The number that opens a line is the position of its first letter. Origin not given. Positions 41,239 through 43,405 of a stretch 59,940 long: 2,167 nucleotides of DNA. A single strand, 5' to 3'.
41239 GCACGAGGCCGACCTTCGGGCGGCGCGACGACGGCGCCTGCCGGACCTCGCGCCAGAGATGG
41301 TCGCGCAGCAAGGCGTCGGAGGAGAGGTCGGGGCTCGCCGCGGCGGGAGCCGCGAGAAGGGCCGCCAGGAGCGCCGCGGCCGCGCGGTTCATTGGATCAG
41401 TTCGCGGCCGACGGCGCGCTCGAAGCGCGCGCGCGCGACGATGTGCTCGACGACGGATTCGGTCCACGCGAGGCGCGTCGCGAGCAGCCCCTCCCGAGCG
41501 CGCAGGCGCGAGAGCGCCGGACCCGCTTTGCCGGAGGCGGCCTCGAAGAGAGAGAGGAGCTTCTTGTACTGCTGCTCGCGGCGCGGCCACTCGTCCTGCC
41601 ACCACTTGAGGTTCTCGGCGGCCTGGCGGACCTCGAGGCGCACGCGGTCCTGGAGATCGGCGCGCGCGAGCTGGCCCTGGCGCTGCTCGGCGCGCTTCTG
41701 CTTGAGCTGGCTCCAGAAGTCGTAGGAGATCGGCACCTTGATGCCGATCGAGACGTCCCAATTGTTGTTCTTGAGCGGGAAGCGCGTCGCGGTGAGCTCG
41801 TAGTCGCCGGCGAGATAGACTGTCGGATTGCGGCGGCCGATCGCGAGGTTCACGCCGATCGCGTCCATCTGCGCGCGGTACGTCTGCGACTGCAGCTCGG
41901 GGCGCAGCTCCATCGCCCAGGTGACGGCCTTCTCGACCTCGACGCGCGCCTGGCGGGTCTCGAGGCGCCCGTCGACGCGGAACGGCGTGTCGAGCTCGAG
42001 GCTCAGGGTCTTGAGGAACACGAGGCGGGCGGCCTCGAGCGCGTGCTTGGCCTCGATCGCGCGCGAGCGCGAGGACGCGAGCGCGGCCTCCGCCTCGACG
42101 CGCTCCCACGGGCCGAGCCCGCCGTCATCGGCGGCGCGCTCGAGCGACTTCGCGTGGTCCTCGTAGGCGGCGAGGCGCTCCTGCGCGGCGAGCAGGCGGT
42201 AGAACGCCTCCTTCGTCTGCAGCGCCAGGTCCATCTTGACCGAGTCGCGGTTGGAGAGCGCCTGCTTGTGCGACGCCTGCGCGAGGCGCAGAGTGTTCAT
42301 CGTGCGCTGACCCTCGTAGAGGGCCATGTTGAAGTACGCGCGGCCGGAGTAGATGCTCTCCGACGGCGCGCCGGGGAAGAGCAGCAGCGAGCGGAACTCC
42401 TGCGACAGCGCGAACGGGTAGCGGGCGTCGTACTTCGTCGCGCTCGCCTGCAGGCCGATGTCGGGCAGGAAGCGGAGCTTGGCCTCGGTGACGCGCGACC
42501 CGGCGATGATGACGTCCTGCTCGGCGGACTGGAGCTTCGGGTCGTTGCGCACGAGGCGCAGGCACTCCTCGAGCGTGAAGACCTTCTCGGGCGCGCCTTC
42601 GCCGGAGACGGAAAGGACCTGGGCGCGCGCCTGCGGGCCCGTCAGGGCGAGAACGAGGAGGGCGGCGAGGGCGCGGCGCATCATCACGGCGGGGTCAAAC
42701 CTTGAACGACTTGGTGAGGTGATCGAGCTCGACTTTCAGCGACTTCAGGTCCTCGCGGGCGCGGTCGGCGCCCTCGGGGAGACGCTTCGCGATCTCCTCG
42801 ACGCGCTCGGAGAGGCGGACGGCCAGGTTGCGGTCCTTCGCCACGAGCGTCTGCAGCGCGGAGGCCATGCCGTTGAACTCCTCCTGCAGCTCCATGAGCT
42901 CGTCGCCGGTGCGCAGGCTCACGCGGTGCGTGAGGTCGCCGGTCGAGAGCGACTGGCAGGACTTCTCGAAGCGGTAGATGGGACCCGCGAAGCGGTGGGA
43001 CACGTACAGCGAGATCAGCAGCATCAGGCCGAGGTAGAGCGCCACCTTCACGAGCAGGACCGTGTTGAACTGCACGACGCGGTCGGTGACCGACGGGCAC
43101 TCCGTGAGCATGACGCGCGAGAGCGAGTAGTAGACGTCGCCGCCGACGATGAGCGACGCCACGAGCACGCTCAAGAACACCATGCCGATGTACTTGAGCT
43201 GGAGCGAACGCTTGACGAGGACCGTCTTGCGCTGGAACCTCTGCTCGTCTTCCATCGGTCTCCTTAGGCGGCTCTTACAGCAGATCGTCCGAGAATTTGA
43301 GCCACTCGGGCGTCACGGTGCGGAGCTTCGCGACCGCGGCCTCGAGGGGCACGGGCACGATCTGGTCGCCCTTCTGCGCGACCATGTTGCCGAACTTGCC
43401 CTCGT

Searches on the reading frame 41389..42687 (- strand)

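Call 41: search_protein_families(library=pfam, proteins=[window:41389-42687:-], max_evalue=0.0001)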
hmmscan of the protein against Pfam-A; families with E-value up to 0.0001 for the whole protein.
window:41389-42687:- (432 aa): 1 family
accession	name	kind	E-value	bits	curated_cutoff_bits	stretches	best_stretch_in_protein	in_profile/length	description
PF02321.23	OEP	-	2.4e-26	93.1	22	2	39-221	1-179/187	Outer membrane efflux protein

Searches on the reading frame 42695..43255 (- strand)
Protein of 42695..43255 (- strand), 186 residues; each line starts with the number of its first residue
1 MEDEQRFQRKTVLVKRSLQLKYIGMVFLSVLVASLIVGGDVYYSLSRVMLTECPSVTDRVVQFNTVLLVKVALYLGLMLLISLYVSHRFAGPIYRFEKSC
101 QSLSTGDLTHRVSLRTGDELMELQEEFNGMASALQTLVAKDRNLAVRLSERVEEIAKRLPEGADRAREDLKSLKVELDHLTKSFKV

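Call 41: search_protein_families(library=pfam, proteins=[window:42695-43255:-], max_evalue=0.0001)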
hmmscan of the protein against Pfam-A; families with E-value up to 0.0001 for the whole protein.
window:42695-43255:- (186 aa): 1 family
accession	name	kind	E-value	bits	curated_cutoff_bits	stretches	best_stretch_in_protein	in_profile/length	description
PF00672.30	HAMP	-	1.1e-08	35.7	25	1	85-135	2-52/53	HAMP domain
